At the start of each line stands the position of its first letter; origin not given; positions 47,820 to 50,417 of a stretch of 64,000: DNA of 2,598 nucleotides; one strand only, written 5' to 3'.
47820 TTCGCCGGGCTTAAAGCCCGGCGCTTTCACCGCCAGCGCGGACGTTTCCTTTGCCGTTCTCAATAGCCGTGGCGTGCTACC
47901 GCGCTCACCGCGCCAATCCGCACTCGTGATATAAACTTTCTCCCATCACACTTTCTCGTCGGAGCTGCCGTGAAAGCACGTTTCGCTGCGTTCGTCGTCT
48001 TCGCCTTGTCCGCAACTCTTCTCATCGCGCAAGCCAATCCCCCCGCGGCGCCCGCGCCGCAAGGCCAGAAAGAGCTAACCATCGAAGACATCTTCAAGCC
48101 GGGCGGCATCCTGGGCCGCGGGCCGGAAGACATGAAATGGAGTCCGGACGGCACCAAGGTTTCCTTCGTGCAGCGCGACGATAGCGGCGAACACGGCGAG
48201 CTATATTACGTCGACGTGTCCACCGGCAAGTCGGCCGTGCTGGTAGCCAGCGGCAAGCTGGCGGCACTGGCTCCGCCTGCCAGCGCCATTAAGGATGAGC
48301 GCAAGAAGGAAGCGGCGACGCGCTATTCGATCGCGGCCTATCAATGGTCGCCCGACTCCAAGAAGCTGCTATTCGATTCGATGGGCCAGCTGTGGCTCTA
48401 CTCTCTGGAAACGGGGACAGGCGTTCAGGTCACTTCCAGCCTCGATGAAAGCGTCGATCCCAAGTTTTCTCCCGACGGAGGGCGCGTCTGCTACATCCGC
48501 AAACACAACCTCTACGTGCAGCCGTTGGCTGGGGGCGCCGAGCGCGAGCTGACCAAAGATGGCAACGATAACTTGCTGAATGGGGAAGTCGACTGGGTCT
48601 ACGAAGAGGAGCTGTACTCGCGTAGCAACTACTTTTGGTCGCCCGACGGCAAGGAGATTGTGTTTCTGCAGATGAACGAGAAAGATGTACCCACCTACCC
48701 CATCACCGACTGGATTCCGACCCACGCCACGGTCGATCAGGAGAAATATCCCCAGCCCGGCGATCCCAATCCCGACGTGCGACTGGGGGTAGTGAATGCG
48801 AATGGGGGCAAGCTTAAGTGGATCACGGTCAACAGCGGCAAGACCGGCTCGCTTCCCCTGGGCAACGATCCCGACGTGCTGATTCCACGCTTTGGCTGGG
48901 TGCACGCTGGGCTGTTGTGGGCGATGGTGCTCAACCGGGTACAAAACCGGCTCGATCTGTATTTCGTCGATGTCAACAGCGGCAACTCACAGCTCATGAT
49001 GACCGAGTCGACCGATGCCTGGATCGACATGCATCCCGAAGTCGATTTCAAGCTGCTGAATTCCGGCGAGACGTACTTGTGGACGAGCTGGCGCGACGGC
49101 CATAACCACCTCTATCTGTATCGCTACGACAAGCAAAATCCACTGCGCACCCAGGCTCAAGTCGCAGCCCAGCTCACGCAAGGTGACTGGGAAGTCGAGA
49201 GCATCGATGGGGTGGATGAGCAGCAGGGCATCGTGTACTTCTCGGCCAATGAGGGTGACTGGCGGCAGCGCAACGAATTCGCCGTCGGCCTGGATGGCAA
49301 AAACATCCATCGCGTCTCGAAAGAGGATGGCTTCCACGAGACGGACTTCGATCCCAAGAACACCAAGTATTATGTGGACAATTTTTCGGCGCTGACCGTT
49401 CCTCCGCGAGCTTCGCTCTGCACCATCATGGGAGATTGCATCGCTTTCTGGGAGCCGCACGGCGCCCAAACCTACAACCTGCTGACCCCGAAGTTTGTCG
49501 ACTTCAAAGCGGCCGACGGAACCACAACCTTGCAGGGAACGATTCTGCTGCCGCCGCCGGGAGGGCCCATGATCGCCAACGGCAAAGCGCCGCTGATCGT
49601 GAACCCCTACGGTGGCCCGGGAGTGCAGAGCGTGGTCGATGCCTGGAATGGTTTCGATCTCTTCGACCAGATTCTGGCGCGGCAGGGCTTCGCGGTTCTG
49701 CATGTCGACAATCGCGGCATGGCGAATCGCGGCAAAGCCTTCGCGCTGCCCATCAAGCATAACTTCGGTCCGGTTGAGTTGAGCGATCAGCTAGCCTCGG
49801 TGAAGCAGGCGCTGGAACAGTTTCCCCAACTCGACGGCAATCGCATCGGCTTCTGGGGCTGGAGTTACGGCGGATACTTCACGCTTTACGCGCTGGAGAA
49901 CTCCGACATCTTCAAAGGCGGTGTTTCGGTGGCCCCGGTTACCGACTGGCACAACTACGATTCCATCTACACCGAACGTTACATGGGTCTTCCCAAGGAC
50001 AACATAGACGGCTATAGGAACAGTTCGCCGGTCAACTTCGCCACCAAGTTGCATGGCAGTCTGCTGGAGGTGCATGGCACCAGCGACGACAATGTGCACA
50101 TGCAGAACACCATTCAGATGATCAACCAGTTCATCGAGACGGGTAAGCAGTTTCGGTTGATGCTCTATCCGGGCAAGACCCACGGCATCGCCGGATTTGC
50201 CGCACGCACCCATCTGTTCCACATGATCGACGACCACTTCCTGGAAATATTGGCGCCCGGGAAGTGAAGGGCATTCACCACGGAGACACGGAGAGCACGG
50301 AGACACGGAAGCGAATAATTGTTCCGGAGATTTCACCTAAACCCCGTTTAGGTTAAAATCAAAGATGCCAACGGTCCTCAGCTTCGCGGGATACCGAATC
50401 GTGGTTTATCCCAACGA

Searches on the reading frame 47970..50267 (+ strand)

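Call 54: search_protein_families(library=pfam, proteins=[window:47970-50267:+], max_evalue=0.00001)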
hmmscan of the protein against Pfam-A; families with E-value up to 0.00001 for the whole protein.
window:47970-50267:+ (765 aa): 7 families
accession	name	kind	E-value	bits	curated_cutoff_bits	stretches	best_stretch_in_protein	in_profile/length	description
PF00930.27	DPPIV_N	-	8.7e-88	294.8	22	1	128-479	2-354/354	Dipeptidyl peptidase IV (DPP IV) N-terminal region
PF00326.27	Peptidase_S9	-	1.6e-48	165.5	22.6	1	567-761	8-210/213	Prolyl oligopeptidase family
PF01738.24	DLH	-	3.2e-08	33.9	21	1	567-740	35-188/217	Dienelactone hydrolase family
PF02129.25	Peptidase_S15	-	2.3e-07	31.2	23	0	517-669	2-140/262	X-Pro dipeptidyl-peptidase (S15 family)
PF12697.13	Abhydrolase_6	-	3.7e-06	28.2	26.3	0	563-661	15-94/217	Alpha/beta hydrolase family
PF12146.15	Hydrolase_4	-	5.9e-06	26.2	27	0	567-663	25-116/239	Serine aminopeptidase, S33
PF07676.18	PD40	-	8.8e-06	26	20.9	0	222-232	15-25/38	WD40-like Beta Propeller Repeat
